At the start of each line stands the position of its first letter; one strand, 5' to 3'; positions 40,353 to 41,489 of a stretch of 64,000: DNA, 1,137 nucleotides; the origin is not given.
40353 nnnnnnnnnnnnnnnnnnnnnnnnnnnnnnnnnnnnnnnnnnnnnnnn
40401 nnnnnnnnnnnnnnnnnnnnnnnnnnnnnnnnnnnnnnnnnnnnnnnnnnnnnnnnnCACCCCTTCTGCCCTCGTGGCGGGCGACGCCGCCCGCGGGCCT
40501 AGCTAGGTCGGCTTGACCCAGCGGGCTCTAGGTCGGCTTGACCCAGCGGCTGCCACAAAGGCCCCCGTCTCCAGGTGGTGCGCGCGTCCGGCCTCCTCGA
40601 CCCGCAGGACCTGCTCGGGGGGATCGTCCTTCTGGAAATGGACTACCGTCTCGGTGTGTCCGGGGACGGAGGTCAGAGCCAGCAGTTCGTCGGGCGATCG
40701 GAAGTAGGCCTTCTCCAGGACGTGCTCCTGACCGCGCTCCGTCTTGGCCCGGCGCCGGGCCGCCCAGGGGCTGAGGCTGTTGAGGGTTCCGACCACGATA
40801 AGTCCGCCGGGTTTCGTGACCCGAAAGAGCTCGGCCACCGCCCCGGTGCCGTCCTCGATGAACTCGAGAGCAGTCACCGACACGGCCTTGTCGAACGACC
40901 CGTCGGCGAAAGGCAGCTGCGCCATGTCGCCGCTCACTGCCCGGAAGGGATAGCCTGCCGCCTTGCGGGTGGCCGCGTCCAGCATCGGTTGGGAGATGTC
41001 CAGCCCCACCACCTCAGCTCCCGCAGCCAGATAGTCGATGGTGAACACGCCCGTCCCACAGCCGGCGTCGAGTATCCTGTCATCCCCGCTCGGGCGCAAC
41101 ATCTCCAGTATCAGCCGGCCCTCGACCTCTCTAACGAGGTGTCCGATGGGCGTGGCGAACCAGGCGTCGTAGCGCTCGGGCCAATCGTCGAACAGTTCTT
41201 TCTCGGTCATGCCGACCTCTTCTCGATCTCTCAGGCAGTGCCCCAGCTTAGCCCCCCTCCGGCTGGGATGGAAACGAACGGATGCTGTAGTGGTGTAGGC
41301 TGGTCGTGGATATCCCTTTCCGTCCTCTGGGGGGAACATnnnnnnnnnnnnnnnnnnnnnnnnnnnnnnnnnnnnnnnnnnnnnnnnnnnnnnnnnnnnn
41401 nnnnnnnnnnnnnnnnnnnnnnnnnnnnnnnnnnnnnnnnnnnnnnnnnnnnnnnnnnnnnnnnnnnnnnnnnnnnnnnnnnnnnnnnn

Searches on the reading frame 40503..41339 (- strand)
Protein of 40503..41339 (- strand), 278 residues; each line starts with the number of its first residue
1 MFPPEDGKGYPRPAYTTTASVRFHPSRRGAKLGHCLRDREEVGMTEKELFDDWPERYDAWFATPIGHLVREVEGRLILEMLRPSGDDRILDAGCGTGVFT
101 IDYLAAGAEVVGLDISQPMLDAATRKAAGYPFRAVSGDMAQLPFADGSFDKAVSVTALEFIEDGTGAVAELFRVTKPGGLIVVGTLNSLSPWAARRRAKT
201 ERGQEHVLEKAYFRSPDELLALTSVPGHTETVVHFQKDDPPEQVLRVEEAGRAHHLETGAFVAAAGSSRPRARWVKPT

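Call 60: search_protein_families(library=pfam, proteins=[window:40503-41339:-], max_evalue=0.001)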
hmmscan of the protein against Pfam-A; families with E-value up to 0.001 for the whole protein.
window:40503-41339:- (278 aa): 8 families
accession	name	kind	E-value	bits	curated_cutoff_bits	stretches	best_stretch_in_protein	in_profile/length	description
PF08241.18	Methyltransf_11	-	1.5e-24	86.9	21.2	1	90-183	1-95/95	Methyltransferase domain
PF13649.12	Methyltransf_25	-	1.4e-22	80.6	27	1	89-179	1-97/97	Methyltransferase domain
PF13847.12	Methyltransf_31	-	7.5e-16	58.6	27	1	85-195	3-121/145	Methyltransferase domain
PF08242.18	Methyltransf_12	-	6.9e-15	56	30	1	90-181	1-98/98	Methyltransferase domain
PF13489.12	Methyltransf_23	-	7.9e-12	45.6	27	1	75-219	11-150/164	Methyltransferase domain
PF01209.24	Ubie_methyltran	-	3e-11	43.6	20.1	1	84-183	46-151/233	ubiE/COQ5 methyltransferase family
PF02353.26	CMAS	-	6.1e-05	22.9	27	1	75-194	52-175/273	Mycolic acid cyclopropane synthetase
PF05148.21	Methyltransf_8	-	8.2e-05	23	27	1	59-188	54-161/219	Hypothetical methyltransferase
